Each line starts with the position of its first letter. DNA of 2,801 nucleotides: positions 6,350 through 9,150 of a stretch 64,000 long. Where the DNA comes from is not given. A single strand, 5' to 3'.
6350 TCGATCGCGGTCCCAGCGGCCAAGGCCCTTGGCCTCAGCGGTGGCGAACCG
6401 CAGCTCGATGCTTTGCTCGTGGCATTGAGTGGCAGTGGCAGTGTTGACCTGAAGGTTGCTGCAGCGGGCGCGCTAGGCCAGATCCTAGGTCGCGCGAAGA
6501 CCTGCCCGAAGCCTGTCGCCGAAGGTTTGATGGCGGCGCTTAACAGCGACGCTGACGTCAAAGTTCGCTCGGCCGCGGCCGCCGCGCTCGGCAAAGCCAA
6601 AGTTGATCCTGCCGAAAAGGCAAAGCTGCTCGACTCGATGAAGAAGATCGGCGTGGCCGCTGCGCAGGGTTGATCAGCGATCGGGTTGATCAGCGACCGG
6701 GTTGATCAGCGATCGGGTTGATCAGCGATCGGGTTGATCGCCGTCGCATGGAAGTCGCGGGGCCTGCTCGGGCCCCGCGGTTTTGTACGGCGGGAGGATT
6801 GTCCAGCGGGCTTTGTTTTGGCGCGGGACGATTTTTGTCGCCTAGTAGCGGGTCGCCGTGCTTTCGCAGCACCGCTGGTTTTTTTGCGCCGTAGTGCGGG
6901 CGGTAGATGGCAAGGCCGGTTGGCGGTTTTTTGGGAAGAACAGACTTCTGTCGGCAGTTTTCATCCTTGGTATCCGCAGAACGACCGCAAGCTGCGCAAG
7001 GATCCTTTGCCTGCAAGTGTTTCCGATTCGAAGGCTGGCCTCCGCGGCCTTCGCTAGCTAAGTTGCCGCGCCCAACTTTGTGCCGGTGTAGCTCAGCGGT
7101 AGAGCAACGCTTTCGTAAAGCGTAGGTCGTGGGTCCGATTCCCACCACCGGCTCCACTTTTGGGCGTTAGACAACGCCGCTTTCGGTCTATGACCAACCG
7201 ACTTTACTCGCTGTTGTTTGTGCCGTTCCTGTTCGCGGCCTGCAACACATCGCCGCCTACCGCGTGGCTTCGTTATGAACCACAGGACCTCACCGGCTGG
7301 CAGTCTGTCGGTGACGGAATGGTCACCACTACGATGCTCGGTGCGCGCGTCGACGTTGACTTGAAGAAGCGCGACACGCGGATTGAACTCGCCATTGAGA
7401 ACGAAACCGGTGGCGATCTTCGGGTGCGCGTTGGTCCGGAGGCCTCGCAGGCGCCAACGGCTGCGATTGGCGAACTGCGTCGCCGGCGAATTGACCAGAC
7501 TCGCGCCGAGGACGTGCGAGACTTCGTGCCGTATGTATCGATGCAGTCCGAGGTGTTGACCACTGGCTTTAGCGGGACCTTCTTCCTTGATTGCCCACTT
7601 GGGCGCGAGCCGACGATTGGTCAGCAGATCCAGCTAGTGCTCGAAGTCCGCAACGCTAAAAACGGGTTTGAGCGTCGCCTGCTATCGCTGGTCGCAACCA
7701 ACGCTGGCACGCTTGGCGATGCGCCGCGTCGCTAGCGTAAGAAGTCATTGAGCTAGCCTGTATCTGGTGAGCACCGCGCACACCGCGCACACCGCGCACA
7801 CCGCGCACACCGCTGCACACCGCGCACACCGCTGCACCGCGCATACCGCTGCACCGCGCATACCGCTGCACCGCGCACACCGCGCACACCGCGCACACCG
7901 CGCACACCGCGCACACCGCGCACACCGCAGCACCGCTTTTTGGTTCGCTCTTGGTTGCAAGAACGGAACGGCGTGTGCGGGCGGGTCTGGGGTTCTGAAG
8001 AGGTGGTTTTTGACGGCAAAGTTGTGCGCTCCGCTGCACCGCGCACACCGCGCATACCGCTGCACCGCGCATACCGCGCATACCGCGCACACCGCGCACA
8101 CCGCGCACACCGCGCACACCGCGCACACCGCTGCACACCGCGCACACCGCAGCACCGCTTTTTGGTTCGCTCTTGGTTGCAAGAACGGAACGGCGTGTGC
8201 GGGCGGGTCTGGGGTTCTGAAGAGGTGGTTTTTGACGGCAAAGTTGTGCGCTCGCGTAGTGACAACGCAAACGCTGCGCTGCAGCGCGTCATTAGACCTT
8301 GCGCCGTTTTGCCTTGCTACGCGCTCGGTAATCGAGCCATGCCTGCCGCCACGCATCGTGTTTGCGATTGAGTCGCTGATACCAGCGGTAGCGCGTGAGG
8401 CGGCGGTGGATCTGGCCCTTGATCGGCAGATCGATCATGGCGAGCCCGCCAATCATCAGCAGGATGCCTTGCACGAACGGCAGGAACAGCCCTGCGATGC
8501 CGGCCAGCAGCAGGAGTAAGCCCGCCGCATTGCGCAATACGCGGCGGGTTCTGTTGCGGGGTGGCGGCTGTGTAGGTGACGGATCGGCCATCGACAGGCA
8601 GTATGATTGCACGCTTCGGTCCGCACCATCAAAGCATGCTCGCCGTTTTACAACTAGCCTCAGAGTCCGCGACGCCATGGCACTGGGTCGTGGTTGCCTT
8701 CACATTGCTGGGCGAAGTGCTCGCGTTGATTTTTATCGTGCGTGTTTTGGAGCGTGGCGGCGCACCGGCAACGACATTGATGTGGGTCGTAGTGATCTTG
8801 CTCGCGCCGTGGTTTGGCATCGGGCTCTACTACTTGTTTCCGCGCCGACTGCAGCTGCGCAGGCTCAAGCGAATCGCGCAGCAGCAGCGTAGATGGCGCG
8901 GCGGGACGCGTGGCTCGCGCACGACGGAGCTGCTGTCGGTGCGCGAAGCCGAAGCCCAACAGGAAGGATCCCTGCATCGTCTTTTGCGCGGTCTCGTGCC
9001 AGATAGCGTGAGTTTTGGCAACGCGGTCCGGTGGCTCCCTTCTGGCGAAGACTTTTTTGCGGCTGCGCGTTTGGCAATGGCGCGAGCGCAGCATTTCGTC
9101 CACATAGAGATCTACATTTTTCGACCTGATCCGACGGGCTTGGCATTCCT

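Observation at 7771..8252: Higher-order repeat: two 9-bp microsatellite arrays each followed by an identical 104-bp block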

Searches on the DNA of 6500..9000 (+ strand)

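Call 8: search_rna_families(source=window, start=6500, end=9000, threshold=evalue, max_evalue=5)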
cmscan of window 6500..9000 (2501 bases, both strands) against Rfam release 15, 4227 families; matches with E-value up to 5: 2.
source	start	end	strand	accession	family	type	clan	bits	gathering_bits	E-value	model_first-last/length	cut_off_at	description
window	7082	7153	+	RF00005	tRNA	Gene; tRNA;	CL00001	70.8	29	7.5e-15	1-71/71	no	tRNA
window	7082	7154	-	RF04354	Plastid-ycf2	Cis-reg;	-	19.9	65.7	0.79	1-75/75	no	Plastid-ycf2 5UTR RNA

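Call 46: search_dna_similar(query=window:8140-8291:+, collection=plasmids, mode=distant, max_evalue=0.01, max_rows=5)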
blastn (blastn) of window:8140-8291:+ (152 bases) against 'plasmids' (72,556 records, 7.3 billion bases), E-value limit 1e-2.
No match.

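Call 47: search_dna_similar(query=window:8140-8291:+, collection=phages, mode=distant, max_evalue=0.01, max_rows=5)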
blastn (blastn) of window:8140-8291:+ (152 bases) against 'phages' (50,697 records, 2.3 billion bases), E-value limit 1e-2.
No match.

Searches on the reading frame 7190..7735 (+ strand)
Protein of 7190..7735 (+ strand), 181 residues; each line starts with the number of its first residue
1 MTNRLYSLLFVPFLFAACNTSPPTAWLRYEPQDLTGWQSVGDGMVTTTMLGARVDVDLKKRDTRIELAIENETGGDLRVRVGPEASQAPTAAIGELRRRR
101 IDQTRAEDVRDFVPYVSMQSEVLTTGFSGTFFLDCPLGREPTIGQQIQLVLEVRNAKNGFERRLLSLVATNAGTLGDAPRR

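Call 9: find_encoding_contigs(protein=window:7190-7735:+, flank=10000, max_places=10)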
Protein window:7190-7735:+ (181 aa): 7 contigs read that carry it; 7 places shown.
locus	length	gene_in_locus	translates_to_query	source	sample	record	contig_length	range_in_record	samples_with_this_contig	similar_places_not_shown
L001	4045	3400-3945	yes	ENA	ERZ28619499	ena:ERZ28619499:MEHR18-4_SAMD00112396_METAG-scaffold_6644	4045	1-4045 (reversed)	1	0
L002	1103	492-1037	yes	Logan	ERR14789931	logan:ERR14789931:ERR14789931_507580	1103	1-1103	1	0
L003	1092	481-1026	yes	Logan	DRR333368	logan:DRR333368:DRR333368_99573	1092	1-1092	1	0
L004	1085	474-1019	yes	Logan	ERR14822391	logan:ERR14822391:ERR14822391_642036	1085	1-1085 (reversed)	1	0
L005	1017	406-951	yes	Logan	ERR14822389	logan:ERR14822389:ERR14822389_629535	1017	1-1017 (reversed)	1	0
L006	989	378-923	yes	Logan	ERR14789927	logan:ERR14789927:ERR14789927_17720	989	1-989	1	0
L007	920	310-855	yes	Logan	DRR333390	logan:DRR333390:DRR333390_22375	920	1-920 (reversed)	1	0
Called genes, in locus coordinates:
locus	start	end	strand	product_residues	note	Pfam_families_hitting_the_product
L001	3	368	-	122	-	?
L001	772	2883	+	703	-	PF02985:HEAT (faint), PF13646:HEAT_2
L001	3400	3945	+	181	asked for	-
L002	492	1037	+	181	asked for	-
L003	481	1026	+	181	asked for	-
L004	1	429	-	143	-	?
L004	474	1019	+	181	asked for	-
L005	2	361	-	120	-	?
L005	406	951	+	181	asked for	-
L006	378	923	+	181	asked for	-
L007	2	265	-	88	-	?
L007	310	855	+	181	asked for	-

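Call 19: find_homologous_proteins(query=window:7190-7735:+)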
Query window:7190-7735:+ (181 aa): 30 proteins with E <= 0.001 among 249 candidates.
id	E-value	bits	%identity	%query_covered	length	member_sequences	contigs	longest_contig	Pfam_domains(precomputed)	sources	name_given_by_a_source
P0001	6.5e-114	396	99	100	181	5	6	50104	-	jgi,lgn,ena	jgi:hypothetical protein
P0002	1.4e-72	261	68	99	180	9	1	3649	-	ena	-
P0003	3.0e-57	211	59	97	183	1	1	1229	-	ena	-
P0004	3.1e-55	205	61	84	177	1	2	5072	-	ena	-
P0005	3.5e-54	201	55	96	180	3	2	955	-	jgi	jgi:hypothetical protein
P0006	3.6e-52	195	55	94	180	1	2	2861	-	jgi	jgi:hypothetical protein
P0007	1.6e-48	183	54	89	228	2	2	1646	-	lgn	-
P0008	7.6e-48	181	54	93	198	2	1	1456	-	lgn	-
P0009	1.6e-43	166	51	95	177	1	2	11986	-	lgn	-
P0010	5.1e-42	162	49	95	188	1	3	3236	-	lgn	-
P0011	7.9e-42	161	49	86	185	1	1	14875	-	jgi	jgi:hypothetical protein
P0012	2.5e-40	156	47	93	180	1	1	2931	-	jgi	jgi:hypothetical protein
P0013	3.7e-39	152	48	91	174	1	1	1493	-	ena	-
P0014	3.1e-37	146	47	92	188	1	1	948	-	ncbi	-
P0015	5.4e-34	135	43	94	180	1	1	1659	-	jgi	jgi:hypothetical protein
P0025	5.9e-28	116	42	86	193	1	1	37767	-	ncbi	-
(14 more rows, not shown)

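Call 20: find_encoding_contigs(protein=P0002, flank=4000, max_places=3)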
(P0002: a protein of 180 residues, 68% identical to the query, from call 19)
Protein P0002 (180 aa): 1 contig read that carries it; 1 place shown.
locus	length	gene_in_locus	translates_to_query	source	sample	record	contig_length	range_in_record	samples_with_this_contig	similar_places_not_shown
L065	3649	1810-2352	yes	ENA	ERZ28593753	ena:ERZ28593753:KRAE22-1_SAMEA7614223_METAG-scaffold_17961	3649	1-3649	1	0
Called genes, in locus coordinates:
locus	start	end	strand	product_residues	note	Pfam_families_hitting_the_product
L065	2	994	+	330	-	?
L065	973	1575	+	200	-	-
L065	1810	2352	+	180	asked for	-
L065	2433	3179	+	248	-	-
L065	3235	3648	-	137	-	?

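Call 21: find_encoding_contigs(protein=P0004, flank=4000, max_places=3)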
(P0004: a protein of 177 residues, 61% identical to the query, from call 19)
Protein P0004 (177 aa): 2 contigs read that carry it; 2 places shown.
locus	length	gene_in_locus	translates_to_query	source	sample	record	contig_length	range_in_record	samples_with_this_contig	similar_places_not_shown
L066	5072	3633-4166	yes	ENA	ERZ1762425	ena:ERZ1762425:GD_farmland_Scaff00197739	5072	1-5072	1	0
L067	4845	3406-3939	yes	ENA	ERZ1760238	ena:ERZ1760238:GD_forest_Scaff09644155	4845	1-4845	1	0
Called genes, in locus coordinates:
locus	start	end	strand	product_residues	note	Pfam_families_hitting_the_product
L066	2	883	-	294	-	?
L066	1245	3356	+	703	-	PF02985:HEAT (faint), PF13646:HEAT_2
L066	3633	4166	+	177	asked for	-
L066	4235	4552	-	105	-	-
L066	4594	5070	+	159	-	?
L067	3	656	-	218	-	?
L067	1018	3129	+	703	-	PF02985:HEAT (faint), PF13646:HEAT_2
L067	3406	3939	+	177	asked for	-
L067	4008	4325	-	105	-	-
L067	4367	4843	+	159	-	?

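Call 22: find_encoding_contigs(protein=P0009, flank=4000, max_places=3)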
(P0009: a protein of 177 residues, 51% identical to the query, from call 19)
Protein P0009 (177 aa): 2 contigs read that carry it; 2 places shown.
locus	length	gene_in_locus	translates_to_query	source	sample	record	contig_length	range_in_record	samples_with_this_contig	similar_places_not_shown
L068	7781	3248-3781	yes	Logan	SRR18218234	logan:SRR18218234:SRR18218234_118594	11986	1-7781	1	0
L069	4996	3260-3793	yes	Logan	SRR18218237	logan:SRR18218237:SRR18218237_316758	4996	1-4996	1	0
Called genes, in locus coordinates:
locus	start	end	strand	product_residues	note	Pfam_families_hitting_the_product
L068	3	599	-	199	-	?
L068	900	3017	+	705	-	PF02985:HEAT (faint), PF13646:HEAT_2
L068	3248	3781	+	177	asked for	-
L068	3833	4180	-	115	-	-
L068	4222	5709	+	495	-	PF13091:PLDc_2, PF00614:PLDc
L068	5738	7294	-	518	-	PF00293:NUDIX (weak), PF00753:Lactamase_B, PF17778:WHD_BLACT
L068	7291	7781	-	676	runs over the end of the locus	PF00654:Voltage_CLC, PF00571:CBS (weak)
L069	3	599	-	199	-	?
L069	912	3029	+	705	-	PF02985:HEAT (faint), PF13646:HEAT_2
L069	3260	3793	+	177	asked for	-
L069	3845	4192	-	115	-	-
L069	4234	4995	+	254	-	?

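Call 23: find_encoding_contigs(protein=P0025, flank=4000, max_places=3)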
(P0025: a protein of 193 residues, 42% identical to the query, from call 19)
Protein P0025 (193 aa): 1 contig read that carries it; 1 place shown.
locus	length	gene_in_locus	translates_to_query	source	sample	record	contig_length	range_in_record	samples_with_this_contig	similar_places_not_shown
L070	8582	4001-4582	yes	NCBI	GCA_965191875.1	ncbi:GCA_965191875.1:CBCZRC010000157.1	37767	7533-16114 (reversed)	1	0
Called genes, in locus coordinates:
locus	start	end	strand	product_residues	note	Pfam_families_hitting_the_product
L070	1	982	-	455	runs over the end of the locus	PF00072:Response_reg, PF01078:Mg_chelatase (faint), PF00158:Sigma54_activat, PF14532:Sigma54_activ_2, PF07728:AAA_5 (weak), PF25601:AAA_lid_14, PF02954:HTH_8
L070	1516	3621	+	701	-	PF00514:Arm (faint), PF13646:HEAT_2, PF02985:HEAT (faint)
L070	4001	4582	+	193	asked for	-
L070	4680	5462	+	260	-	-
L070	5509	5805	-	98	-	-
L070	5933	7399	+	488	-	PF13396:PLDc_N (weak), PF13091:PLDc_2, PF00614:PLDc (weak), PF13091:PLDc_2, PF00614:PLDc (weak)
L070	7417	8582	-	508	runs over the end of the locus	PF00293:NUDIX (weak), PF00753:Lactamase_B, PF17778:WHD_BLACT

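Call 42: search_protein_families(library=pfam, proteins=[window:7190-7735:+, L065:2433-3179:+], max_evalue=0.01)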
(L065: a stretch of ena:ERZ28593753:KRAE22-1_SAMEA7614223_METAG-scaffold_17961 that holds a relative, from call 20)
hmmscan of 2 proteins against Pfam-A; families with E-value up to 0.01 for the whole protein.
window:7190-7735:+ (181 aa): 0 families

L065:2433-3179:+ (248 aa): 1 family
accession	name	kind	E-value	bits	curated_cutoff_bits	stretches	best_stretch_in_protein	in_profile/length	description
PF13349.12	DUF4097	-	2.5e-05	24.2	22.9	1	123-222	139-241/247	Toastrack DUF4097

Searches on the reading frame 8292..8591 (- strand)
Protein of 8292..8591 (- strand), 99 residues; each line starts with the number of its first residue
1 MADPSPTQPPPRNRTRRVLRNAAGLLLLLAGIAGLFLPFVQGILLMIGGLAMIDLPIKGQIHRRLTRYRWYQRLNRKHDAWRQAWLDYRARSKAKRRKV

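Call 10: find_encoding_contigs(protein=window:8292-8591:-, flank=10000, max_places=10)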
Protein window:8292-8591:- (99 aa): 24 contigs read that carry it; 10 places shown.
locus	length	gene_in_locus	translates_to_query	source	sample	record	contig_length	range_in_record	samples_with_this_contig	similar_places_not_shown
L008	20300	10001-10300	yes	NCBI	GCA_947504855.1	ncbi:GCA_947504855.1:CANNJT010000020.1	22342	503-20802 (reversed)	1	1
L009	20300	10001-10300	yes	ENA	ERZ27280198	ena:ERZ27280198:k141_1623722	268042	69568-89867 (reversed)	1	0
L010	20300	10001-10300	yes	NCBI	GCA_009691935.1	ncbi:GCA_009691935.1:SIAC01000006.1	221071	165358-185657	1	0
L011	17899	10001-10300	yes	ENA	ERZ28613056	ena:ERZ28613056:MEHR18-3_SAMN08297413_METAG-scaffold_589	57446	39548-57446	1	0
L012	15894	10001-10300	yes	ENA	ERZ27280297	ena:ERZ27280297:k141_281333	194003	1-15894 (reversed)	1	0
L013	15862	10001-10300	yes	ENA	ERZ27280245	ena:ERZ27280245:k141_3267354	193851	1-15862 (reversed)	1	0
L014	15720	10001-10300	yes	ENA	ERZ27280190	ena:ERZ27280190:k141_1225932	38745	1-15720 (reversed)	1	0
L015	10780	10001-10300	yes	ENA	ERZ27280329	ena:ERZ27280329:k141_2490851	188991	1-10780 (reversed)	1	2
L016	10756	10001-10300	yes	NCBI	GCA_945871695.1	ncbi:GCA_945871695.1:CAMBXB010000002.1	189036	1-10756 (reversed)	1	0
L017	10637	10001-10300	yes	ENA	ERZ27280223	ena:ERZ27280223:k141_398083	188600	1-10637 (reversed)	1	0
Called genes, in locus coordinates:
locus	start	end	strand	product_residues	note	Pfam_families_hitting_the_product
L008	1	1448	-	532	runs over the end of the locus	PF07969:Amidohydro_3, PF01979:Amidohydro_1 (faint)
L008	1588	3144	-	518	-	-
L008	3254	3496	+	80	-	-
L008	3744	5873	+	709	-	-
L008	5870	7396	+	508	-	PF00293:NUDIX (weak), PF00753:Lactamase_B, PF17778:WHD_BLACT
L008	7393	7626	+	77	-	-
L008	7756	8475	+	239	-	PF13472:Lipase_GDSL_2 (weak)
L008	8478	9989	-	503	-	PF13396:PLDc_N (weak), PF13091:PLDc_2, PF00614:PLDc (weak)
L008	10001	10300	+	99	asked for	-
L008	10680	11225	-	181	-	-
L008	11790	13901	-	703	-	PF02985:HEAT (faint), PF13646:HEAT_2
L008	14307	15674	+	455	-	PF00072:Response_reg, PF00158:Sigma54_activat, PF14532:Sigma54_activ_2, PF07728:AAA_5 (weak), PF25601:AAA_lid_14, PF02954:HTH_8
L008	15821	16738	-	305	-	PF01476:LysM (faint)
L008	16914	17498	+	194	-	-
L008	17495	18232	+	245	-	PF02348:CTP_transf_3, PF12804:NTP_transf_3 (weak)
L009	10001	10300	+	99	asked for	-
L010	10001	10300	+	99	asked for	-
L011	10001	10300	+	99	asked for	-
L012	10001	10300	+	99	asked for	-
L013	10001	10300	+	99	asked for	-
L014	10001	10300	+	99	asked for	-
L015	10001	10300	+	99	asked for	-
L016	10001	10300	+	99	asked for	-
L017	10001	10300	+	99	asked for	-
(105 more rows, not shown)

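Call 30: list_cluster_members(proteins=[window:8292-8591:-, window:4562-6673:+])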
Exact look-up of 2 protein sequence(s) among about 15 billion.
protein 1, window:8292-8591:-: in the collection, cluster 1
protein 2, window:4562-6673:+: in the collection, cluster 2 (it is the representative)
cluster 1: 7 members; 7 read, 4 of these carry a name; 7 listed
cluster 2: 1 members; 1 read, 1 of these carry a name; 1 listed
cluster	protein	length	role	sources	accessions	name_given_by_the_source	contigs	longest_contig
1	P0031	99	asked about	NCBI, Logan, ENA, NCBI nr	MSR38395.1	MAG: hypothetical protein EXS02_06110 [Planctomycetes bacterium] | hypothetical protein [Planctomycetota bacterium]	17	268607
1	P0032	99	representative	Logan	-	-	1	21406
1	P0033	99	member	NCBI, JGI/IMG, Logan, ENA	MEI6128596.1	MAG: hypothetical protein WCR59_00860 [Planctomycetota bacterium] | hypothetical protein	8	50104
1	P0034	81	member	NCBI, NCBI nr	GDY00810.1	hypothetical protein LBMAG49_01390 [Planctomycetota bacterium]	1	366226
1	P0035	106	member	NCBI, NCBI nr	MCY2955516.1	MAG: hypothetical protein NT107_00595 [Planctomycetota bacterium] | hypothetical protein [Planctomycetota bacterium]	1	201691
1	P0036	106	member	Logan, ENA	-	-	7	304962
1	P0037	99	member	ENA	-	-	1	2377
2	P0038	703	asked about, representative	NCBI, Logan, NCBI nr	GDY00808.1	hypothetical protein LBMAG49_01370 [Planctomycetota bacterium]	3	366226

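Call 34: find_encoding_contigs(protein=P0035, flank=5000, max_places=4)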
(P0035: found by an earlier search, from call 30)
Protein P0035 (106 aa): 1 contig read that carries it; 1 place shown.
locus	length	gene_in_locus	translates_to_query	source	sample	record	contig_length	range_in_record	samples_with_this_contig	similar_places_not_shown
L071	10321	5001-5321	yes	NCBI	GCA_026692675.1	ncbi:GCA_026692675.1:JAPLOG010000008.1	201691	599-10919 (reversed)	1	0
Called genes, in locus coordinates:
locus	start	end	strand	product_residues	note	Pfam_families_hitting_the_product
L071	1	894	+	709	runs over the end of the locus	-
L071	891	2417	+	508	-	PF00293:NUDIX (weak), PF00753:Lactamase_B, PF17778:WHD_BLACT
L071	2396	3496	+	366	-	PF13472:Lipase_GDSL_2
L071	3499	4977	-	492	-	PF13396:PLDc_N (weak), PF13091:PLDc_2, PF00614:PLDc (weak)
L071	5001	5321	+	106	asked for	-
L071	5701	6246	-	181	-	-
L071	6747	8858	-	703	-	PF02985:HEAT (faint), PF13646:HEAT_2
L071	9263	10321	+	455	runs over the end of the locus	PF00072:Response_reg, PF00158:Sigma54_activat, PF14532:Sigma54_activ_2, PF07728:AAA_5 (weak), PF25601:AAA_lid_14, PF02954:HTH_8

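Call 35: find_encoding_contigs(protein=P0036, flank=5000, max_places=6)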
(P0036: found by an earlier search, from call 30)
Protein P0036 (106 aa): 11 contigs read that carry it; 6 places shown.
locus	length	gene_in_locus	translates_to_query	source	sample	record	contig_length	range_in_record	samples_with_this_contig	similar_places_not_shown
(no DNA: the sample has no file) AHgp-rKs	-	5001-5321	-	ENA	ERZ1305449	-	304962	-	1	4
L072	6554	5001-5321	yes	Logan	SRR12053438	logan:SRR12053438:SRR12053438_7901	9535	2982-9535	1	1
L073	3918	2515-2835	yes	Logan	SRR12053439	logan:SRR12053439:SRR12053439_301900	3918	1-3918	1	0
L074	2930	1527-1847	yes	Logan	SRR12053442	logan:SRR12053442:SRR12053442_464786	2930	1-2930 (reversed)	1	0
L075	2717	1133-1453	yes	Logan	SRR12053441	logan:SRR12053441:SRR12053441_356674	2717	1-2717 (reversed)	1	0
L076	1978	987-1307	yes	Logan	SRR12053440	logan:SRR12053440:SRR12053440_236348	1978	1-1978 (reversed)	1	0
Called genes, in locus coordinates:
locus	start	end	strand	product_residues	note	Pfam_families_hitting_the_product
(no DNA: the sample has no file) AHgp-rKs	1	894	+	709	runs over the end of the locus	-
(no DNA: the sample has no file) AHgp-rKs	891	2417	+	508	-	PF00293:NUDIX (weak), PF00753:Lactamase_B, PF17778:WHD_BLACT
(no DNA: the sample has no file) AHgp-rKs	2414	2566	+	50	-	-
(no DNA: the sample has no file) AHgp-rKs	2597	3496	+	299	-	PF13472:Lipase_GDSL_2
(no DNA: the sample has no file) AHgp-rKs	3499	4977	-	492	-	PF13396:PLDc_N (weak), PF13091:PLDc_2, PF00614:PLDc (weak)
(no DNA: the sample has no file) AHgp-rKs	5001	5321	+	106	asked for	-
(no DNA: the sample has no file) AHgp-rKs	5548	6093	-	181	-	-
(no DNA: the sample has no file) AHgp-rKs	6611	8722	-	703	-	PF02985:HEAT (faint), PF13646:HEAT_2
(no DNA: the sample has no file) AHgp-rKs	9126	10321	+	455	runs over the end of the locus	PF00072:Response_reg, PF00158:Sigma54_activat, PF14532:Sigma54_activ_2, PF07728:AAA_5 (weak), PF25601:AAA_lid_14, PF02954:HTH_8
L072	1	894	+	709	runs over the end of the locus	-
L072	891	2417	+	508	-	PF00293:NUDIX (weak), PF00753:Lactamase_B, PF17778:WHD_BLACT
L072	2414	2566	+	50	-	-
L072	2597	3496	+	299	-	PF13472:Lipase_GDSL_2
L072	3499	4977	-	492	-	PF13396:PLDc_N (weak), PF13091:PLDc_2, PF00614:PLDc (weak)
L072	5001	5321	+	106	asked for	-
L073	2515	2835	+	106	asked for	-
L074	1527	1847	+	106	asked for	-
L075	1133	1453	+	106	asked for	-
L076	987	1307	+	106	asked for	-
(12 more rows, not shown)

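Call 42: search_protein_families(library=pfam, proteins=[window:8292-8591:-], max_evalue=0.01)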
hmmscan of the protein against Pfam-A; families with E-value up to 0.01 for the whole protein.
window:8292-8591:- (99 aa): 0 families
